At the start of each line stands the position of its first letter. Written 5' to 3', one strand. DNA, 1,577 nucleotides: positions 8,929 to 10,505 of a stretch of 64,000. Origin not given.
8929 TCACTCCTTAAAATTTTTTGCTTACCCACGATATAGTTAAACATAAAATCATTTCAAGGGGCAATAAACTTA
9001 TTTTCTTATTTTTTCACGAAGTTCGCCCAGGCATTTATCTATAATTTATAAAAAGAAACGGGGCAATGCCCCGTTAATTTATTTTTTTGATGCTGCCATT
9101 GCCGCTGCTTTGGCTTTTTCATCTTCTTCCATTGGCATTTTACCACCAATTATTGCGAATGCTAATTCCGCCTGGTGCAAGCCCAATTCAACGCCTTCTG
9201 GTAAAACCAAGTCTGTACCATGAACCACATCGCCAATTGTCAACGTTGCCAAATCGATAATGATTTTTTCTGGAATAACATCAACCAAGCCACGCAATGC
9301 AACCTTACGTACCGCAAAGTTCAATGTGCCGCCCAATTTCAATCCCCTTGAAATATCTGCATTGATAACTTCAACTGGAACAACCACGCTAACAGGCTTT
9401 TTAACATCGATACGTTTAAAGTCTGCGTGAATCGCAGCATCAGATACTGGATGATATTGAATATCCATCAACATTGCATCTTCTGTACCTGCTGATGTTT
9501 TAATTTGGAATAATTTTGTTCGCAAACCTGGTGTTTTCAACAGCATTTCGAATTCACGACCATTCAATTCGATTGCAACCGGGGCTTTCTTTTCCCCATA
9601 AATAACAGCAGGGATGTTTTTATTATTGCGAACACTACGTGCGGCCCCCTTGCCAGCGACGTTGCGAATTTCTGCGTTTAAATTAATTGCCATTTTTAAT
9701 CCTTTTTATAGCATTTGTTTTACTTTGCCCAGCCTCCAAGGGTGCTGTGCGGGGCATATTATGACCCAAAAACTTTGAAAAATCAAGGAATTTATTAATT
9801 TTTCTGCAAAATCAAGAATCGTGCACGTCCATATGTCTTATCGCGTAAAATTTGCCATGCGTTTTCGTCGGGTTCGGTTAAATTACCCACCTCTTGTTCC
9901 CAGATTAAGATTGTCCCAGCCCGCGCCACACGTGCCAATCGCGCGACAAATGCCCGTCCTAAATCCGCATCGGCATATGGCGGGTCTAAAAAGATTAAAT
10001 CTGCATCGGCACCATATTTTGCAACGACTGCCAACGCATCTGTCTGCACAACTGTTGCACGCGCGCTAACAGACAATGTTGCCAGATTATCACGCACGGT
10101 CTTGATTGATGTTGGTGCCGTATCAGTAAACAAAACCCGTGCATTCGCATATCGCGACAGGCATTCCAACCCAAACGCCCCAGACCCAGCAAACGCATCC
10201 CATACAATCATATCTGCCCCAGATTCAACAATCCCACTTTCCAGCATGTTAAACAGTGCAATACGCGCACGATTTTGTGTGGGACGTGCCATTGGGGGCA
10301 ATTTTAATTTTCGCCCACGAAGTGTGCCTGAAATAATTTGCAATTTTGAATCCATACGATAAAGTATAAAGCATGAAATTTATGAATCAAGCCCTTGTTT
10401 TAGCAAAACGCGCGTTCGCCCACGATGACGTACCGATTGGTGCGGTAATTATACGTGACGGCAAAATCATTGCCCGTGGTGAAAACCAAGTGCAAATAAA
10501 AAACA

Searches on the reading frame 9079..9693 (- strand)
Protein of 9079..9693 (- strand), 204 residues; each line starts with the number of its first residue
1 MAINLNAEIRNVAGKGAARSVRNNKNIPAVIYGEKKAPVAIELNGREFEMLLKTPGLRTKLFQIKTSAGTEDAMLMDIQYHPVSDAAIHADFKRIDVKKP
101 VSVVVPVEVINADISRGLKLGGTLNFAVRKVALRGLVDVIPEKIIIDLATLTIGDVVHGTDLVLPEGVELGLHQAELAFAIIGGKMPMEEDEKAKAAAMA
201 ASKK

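Call 54: search_protein_families(library=pfam, proteins=[window:9079-9693:-], max_evalue=0.001)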
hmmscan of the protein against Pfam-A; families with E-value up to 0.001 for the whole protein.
window:9079-9693:- (204 aa): 2 families
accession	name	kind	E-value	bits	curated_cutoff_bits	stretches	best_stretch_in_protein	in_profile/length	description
PF01386.24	Ribosomal_L25p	-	1.9e-23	83.2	23.6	1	5-92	1-82/82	Ribosomal L25p family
PF14693.11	Ribosomal_TL5_C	-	8.8e-17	61.7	27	1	101-177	2-75/84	Ribosomal protein TL5, C-terminal domain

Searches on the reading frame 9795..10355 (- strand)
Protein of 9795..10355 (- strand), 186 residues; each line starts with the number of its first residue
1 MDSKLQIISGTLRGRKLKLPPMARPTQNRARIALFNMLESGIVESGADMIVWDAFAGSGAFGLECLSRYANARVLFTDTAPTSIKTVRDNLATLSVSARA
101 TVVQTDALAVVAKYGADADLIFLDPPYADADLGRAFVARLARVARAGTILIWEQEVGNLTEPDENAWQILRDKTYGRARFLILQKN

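Call 54: search_protein_families(library=pfam, proteins=[window:9795-10355:-], max_evalue=0.001)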
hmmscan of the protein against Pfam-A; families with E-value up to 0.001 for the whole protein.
window:9795-10355:- (186 aa): 5 families
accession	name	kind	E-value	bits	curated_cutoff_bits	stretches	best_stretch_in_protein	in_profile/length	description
PF03602.21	Cons_hypoth95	-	3e-35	122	24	1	5-182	1-180/182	Conserved hypothetical protein 95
PF05175.20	MTS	-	6e-06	26.4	23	1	51-131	35-112/170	Methyltransferase small domain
PF02086.21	MethyltransfD12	-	1.5e-05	25.3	22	0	100-129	158-187/253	D12 class N6 adenine-specific DNA methyltransferase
PF02475.24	TRM5-TYW2_MTfase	-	7.8e-05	23.1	28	1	48-128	37-115/164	TRM5/TYW2 methyltransferase domain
PF13649.12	Methyltransf_25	-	0.00013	23.1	27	1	52-146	2-95/97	Methyltransferase domain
